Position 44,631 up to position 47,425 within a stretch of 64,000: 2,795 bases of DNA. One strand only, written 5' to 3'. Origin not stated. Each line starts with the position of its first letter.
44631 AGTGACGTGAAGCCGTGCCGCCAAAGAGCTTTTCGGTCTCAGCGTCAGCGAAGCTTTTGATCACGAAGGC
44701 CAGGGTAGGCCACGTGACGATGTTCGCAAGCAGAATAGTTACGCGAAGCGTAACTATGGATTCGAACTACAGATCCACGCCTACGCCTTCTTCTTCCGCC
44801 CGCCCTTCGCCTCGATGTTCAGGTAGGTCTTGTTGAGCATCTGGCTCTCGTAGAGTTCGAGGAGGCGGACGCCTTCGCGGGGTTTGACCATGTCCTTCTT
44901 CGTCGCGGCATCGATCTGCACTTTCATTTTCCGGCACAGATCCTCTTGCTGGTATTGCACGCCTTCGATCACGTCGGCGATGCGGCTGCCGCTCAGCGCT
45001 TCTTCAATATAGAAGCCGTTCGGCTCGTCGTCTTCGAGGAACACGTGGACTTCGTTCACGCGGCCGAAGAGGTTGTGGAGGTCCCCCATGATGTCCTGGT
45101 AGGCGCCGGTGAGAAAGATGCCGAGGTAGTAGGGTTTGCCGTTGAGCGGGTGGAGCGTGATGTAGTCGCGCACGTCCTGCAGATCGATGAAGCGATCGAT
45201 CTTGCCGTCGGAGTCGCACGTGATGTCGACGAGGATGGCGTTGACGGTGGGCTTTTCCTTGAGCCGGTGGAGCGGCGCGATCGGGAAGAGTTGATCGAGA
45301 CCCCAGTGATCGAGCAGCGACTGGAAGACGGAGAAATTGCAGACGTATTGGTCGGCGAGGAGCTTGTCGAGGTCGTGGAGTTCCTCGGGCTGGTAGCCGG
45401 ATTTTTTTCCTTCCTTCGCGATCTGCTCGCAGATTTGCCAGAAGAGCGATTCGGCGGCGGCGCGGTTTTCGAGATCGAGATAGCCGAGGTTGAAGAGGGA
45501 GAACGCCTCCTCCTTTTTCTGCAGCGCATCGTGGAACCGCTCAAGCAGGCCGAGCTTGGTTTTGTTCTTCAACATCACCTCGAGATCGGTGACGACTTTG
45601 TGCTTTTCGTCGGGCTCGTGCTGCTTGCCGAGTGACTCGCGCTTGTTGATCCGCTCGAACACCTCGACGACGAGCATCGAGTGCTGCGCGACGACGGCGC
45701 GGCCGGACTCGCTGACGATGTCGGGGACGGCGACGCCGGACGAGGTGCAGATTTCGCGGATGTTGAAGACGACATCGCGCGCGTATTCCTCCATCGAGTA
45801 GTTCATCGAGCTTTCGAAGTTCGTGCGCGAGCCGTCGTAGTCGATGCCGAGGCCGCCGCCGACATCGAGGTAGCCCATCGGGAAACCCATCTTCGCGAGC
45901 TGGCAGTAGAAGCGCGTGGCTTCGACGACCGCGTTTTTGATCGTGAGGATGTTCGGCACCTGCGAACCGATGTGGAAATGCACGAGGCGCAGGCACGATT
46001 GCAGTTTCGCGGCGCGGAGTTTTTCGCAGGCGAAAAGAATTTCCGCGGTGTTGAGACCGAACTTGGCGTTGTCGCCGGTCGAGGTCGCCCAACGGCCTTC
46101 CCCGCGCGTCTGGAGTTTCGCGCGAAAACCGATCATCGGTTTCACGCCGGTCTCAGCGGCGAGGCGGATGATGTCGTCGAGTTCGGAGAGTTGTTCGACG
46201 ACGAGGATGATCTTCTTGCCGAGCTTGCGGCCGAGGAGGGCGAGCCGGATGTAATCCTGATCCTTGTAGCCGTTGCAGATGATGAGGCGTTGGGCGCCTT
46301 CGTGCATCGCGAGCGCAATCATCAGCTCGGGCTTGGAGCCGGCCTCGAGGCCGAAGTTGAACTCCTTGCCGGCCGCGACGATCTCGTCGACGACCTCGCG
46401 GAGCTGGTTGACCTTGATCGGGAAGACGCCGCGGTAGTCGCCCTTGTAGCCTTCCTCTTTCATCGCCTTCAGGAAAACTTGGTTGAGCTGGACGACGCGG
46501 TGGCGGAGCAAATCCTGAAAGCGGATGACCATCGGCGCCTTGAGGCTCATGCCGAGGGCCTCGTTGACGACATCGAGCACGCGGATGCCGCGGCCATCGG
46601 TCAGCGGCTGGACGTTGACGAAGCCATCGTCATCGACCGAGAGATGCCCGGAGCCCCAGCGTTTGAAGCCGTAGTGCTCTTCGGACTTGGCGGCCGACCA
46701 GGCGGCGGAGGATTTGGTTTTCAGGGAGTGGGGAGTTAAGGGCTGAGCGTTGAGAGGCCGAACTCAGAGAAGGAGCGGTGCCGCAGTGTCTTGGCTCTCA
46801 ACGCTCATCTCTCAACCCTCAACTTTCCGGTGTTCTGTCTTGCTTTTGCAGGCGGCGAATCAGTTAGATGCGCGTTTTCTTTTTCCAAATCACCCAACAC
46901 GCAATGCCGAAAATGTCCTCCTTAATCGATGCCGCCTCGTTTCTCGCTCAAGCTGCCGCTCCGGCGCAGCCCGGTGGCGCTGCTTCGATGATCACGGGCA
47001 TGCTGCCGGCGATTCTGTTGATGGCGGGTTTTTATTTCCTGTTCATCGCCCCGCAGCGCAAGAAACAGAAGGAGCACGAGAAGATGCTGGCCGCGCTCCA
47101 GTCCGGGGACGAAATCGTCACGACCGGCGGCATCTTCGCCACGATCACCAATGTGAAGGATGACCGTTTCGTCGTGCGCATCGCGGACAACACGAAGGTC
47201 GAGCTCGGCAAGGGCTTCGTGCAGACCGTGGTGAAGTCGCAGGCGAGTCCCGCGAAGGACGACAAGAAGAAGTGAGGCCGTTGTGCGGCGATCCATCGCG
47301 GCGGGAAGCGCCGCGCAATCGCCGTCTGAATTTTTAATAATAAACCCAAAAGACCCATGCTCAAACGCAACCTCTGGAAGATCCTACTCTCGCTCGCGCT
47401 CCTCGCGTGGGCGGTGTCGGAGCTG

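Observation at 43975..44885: The last 105 nt of speA are also duplicated, bracketing only the higBA cassette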

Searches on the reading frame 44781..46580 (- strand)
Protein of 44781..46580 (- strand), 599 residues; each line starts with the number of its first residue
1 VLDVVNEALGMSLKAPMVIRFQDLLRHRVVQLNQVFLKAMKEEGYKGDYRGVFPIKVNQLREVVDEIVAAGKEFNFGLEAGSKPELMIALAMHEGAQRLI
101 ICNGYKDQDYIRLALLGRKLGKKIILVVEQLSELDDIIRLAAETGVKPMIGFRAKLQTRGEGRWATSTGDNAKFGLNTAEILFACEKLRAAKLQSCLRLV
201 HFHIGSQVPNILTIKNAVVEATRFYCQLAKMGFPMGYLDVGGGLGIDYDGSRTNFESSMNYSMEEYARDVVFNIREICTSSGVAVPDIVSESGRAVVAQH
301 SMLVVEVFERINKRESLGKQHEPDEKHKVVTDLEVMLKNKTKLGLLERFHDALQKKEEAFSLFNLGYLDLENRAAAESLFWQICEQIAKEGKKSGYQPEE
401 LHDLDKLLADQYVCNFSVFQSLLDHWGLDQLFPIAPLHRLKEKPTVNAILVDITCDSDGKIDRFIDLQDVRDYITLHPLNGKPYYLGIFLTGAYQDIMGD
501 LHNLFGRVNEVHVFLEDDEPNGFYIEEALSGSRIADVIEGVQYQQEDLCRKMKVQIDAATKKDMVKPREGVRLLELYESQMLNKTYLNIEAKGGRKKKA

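Call 8: search_protein_families(library=pfam, proteins=[window:44781-46580:-], max_evalue=0.01)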
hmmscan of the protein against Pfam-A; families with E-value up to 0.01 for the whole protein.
window:44781-46580:- (599 aa): 3 families
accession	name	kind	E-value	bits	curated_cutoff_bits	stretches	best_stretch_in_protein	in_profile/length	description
PF02784.22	Orn_Arg_deC_N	-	1.2e-38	133.3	23.4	1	48-298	17-247/247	Pyridoxal-dependent decarboxylase, pyridoxal binding domain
PF17810.6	Arg_decarb_HB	-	4e-22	78.7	23.3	1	324-404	2-83/84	Arginine decarboxylase helical bundle domain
PF17944.6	Arg_decarbox_C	-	1.6e-10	41.8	23.3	1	534-587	1-51/51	Arginine decarboxylase C-terminal helical extension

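Call 9: find_related_loci(query=window:44781-46580:-, collection=genome_contigs, flank=10000)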
Query window:44781-46580:- (599 aa) in genome_contigs; peptide patterns used: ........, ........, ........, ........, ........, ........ (x = any residue, [..] = any of these).
599 stretches matched a pattern (row limit reached: there are more); 551 encode a relative of the query (tblastn E <= 1e-3); the best 80 are kept; 80 distinct loci.
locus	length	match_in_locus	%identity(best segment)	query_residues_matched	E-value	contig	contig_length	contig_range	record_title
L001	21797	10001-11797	97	1-599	0e+0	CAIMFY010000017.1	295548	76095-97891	MAG: uncultured Opitutae bacterium isolate Umea2p3_bin-1644 genome assembly, contig: bin-1644:017/124, whole genome shot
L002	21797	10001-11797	92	1-599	0e+0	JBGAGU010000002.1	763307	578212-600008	MAG: Opitutaceae bacterium isolate MAG_AAO_H125.30 AAOH125-30_opera_contig_23, whole genome shotgun sequence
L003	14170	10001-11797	91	1-599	0e+0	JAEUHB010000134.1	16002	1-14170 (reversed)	MAG: Opitutaceae bacterium isolate new MAG-6 k141_185727, whole genome shotgun sequence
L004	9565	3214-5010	91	1-599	0e+0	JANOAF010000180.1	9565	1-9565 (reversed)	MAG: Opitutaceae bacterium isolate VAR_18_metabat_349 VAR_18_k141_1952513, whole genome shotgun sequence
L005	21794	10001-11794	91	2-599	0e+0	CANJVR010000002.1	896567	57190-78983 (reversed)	MAG: Opitutae bacterium isolate RH-23may17-76 genome assembly, contig: RH-23may17-C5, whole genome shotgun sequence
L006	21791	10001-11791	91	1-597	0e+0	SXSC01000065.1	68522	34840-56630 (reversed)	MAG: Opitutaceae bacterium isolate F1-140-MAGs074 F1-140__c104553, whole genome shotgun sequence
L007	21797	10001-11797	91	1-599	0e+0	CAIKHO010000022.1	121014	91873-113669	MAG: uncultured Opitutae bacterium isolate KR3_bin-0468 genome assembly, contig: bin-0468:22/91, whole genome shotgun se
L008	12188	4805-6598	91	1-598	0e+0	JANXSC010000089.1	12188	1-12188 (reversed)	MAG: Opitutaceae bacterium isolate 336R_metabat_45 336R_k141_2476445, whole genome shotgun sequence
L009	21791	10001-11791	91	1-597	0e+0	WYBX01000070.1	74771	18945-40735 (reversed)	MAG: Verrucomicrobiia bacterium isolate VER2 k127_405754, whole genome shotgun sequence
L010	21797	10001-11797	90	1-599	0e+0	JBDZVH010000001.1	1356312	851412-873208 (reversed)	MAG: Opitutaceae bacterium isolate PE_dung23 NODE_1_length_1356312, whole genome shotgun sequence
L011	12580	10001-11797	91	1-599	0e+0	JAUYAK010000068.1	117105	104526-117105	MAG: Opitutaceae bacterium isolate C18_metabat.bin.8 C18_k141_483196, whole genome shotgun sequence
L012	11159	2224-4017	90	1-598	0e+0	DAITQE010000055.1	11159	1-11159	MAG TPA_asm: Opitutus sp. isolate CTOTU41445 NODE_3882_length_11159_cov_3.527918, whole genome shotgun sequence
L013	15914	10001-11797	90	1-599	0e+0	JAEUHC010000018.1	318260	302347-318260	MAG: Opitutaceae bacterium isolate new MAG-7 k141_1610277, whole genome shotgun sequence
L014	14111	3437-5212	91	1-592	0e+0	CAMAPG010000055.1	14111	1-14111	MAG: Opitutus sp. GAS368 isolate AH-24oct19-130 genome assembly, contig: AH-24oct19-C9877, whole genome shotgun sequence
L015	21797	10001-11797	90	1-599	0e+0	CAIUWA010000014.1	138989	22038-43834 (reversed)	MAG: uncultured Opitutae bacterium isolate Kiruna_bin-10528 genome assembly, contig: bin-10528:14/52, whole genome shotg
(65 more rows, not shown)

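Call 71: search_protein_families(library=ncbifam, proteins=[L006:12724-12945:+], max_evalue=0.01)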
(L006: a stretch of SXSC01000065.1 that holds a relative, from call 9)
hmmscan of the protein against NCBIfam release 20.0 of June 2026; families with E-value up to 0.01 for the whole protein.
L006:12724-12945:+ (73 aa): 0 families

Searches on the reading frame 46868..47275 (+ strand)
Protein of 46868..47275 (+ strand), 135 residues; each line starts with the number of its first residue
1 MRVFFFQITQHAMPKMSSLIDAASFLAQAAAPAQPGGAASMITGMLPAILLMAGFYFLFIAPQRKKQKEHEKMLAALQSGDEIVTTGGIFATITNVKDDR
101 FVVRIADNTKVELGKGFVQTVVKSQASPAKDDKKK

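Call 70: search_protein_families(library=pfam, proteins=[L103:6163-6420:-, L103:6431-6628:-, L103:7724-7957:+, L101:11179-12798:-, L103:7148-7345:+, L103:7342-7695:+], max_evalue=0.01)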
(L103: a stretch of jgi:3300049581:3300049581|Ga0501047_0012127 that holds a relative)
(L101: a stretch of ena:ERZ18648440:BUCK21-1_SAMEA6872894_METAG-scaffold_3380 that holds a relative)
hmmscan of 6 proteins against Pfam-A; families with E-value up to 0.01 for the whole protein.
L103:6163-6420:- (85 aa): 0 families

L103:6431-6628:- (65 aa): 0 families

L103:7724-7957:+ (77 aa): 0 families

L101:11179-12798:- (539 aa): 0 families

L103:7148-7345:+ (65 aa): 1 family
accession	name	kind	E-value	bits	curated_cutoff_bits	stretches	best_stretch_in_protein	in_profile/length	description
PF07927.17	HicA_toxin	-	3.7e-09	37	27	1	6-58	2-54/58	HicA toxin of bacterial toxin-antitoxin,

L103:7342-7695:+ (117 aa): 1 family
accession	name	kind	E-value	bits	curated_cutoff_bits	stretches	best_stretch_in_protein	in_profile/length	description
PF05534.18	HicB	-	4.7e-13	49.3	21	1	72-114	9-51/51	HicB family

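Call 71: search_protein_families(library=ncbifam, proteins=[L103:6163-6420:-, L103:6431-6628:-, L103:7724-7957:+], max_evalue=0.01)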
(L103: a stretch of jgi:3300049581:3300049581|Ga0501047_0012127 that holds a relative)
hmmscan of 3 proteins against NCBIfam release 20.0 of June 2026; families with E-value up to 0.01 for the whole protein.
L103:6163-6420:- (85 aa): 0 families

L103:6431-6628:- (65 aa): 1 family
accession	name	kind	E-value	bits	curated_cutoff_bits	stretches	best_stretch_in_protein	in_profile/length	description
NF050811.1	RelB_ParD_antitoxin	subfamily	0.0046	17.2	60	0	37-62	57-82/83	type II toxin-antitoxin system RelB/ParD family antitoxin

L103:7724-7957:+ (77 aa): 0 families
